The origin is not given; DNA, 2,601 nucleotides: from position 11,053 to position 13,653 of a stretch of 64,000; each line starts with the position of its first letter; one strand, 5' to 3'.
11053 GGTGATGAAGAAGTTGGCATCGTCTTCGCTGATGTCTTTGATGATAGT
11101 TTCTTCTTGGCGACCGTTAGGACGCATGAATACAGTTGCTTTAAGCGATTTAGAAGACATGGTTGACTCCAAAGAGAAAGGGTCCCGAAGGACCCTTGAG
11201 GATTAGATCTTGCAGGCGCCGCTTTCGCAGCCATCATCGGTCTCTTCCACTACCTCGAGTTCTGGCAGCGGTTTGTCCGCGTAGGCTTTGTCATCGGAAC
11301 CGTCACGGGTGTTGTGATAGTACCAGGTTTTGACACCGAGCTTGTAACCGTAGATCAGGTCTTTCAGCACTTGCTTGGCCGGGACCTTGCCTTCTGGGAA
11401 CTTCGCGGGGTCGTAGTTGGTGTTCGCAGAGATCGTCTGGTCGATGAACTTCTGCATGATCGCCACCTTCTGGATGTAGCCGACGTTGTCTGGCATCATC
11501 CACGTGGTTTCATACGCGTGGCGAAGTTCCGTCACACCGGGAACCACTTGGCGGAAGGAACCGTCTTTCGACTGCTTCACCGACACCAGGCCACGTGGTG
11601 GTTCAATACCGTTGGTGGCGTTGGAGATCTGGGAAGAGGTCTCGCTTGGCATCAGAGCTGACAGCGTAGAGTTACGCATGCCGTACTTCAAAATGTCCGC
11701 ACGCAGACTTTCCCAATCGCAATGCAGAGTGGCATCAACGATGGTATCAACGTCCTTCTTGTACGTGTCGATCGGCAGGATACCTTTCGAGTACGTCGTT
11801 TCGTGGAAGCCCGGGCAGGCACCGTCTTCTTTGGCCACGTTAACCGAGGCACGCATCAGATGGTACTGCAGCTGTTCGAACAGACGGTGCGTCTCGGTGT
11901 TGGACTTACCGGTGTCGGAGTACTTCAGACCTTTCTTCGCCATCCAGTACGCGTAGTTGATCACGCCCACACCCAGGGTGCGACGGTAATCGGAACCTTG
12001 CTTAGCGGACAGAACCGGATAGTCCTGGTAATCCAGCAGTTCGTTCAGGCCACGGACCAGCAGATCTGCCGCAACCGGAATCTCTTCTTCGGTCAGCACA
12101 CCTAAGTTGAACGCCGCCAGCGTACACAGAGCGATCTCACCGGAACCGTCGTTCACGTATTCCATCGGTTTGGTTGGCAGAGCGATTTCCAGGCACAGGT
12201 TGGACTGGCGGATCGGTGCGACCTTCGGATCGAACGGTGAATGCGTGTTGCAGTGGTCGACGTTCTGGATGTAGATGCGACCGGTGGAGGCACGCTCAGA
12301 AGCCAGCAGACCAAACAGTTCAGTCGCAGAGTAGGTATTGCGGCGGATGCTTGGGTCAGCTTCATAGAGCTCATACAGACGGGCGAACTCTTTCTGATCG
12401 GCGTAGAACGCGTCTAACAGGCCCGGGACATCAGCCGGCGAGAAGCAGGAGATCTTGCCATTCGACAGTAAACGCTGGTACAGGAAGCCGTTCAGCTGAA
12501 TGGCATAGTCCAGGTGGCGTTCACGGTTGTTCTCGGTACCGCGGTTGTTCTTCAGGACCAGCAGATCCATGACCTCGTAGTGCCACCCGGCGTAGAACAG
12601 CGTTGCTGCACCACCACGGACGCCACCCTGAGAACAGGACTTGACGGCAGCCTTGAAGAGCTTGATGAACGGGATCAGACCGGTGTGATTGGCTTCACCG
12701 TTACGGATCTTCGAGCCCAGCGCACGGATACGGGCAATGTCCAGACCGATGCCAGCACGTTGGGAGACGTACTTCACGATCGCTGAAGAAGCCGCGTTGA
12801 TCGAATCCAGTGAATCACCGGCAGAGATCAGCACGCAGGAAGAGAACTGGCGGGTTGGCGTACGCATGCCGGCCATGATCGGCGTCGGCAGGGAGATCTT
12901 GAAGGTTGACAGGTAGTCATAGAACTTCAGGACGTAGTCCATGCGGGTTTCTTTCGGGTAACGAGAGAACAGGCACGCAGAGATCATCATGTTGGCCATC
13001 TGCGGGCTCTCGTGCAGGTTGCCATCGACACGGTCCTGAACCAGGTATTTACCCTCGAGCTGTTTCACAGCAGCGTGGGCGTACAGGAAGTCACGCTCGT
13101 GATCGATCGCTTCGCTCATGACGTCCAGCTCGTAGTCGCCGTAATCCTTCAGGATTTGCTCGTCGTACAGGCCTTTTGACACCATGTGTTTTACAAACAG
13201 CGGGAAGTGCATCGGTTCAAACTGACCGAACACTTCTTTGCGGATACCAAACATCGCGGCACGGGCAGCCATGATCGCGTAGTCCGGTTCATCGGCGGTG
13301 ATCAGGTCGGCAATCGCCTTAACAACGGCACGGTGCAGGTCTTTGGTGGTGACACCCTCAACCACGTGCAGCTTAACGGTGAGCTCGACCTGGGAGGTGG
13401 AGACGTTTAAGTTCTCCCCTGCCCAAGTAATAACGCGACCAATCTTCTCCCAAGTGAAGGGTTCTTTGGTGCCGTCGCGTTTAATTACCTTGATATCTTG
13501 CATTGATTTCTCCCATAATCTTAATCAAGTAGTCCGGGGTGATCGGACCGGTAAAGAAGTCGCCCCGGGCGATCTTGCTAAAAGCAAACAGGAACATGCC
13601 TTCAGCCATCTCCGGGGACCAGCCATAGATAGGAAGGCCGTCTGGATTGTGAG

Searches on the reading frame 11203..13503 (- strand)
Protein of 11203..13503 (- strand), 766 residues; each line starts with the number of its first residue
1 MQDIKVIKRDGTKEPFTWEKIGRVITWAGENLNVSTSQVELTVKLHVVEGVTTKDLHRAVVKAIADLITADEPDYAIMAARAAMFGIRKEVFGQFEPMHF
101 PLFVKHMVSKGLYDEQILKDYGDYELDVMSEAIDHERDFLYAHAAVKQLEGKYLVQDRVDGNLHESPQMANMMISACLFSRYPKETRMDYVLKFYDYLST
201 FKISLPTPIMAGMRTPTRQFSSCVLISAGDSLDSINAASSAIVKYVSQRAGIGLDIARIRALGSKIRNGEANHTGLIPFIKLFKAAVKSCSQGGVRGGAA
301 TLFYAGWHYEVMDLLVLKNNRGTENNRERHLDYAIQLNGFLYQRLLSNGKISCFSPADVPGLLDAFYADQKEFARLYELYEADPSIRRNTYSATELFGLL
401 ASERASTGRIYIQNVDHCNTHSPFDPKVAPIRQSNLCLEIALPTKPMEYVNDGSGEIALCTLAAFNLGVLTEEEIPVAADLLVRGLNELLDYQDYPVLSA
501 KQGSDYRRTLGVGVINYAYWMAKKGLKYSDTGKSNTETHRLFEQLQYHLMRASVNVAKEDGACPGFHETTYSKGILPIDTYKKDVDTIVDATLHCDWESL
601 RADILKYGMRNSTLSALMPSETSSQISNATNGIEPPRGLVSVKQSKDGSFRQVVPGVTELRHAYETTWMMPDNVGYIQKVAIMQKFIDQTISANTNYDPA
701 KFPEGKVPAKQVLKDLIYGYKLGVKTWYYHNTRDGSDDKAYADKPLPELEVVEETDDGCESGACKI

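Call 10: search_dna_similar(query=window:11203-13503:-, collection=phages, mode=protein, max_rows=20)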
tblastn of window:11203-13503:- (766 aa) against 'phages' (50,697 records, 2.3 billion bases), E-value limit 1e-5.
The search stops at 5000 records and this limit was reached: more records match than are counted here, and every count below describes the 5000 best-scoring records only.
Records with a match: at least 5000; places in all: 5056; records where one place covers at least 80% of the query: 4565.
Best place of each record, by identity: 60-80% 19; <60% 4981.
By first word of the organism name: Escherichia 1138; Vibrio 600; Salmonella 571; Klebsiella 460; Synechococcus 377; Staphylococcus 294; Bacillus 273; Shigella 118; Pseudomonas 107; Acinetobacter 80; and 80 more.
By host as written in the record: - 1019; Escherichia coli 420; Klebsiella pneumoniae 154; Synechococcus 107; Staphylococcus aureus 91; Escherichia coli O157:H7 65; Salmonella enterica 60; Salmonella enterica subsp. enterica serovar Enteritidis PT1 60; and 1025 more.
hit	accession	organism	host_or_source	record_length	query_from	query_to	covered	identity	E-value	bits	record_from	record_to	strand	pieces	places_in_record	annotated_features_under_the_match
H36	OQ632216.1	Salmonella phage Arash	Salmonella enterica subsp. enterica ...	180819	4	766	100%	75.7%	0e+0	1223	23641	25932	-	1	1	ribonucleotide reductase of class Ia (aerobic), alpha subunit | phosphohydrolase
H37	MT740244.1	Proteus phage 3H10_20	Proteus mirabilis H10_20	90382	2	766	100%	61.4%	0e+0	975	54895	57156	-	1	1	ribonucleotide reductase large subunit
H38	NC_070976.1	Proteus phage 3H10_20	Proteus mirabilis H10_20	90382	2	766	100%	61.4%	0e+0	975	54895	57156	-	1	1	ribonucleotide reductase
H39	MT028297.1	Proteus phage Privateer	Proteus mirabilis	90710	2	766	100%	61.3%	0e+0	974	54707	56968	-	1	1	ribonucleotide reductase alpha subunit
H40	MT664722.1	Proteus phage Vb_PmiP-P59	Proteus mirabilis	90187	2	766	100%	61.3%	0e+0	974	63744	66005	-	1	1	ribonucleoside-diphosphate reductase subunit alpha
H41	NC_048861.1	Proteus phage Privateer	Proteus mirabilis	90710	2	766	100%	61.3%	0e+0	974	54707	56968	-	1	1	NrdA-like aerobic NDP reductase large subunit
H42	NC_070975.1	Proteus phage Vb_PmiP-P59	Proteus mirabilis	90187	2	766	100%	61.3%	0e+0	974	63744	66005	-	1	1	ribonucleotide reductase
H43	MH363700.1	Vibrio phage VP-1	Vibrio parahaemolyticus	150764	4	766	100%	61.4%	0e+0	972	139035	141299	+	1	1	none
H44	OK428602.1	Vibrio phage BX-1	Vibrio alginolyticus AF-1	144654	4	766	100%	61.2%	0e+0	971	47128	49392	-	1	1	ribonucleotide reductase of class Ia (aerobic), alpha subunit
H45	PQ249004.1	Vibrio phage vB_VpaS_SD25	Vibrio parahaemolyticus LCU-VP51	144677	4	766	100%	61.2%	0e+0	971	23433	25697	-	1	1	ribonucleotide reductase of class Ia (aerobic) alpha subunit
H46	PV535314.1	Proteus phage vB_PMG_YP1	chicken and sheep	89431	2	766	100%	60.9%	0e+0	979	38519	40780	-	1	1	ribonucleoside-diphosphate reductase large subunit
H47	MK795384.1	Vibrio phage VAP7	sewage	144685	4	766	100%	61.0%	0e+0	969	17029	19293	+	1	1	ribonucleoside-diphosphate reductase subunit alpha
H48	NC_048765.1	Vibrio phage VAP7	sewage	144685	4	766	100%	61.0%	0e+0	969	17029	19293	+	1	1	NrdA-like aerobic NDP reductase large subunit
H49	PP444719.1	Proteus phage J3S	Proteus mirabilis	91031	2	766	100%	60.8%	0e+0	980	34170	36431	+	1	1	NrdA-like aerobic NDP reductase large subunit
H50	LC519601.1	Cronobacter phage vB_CsaP_009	Cronobacter sakazakii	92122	2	766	100%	60.8%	0e+0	978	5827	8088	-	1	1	diphosphate reductase subunit alpha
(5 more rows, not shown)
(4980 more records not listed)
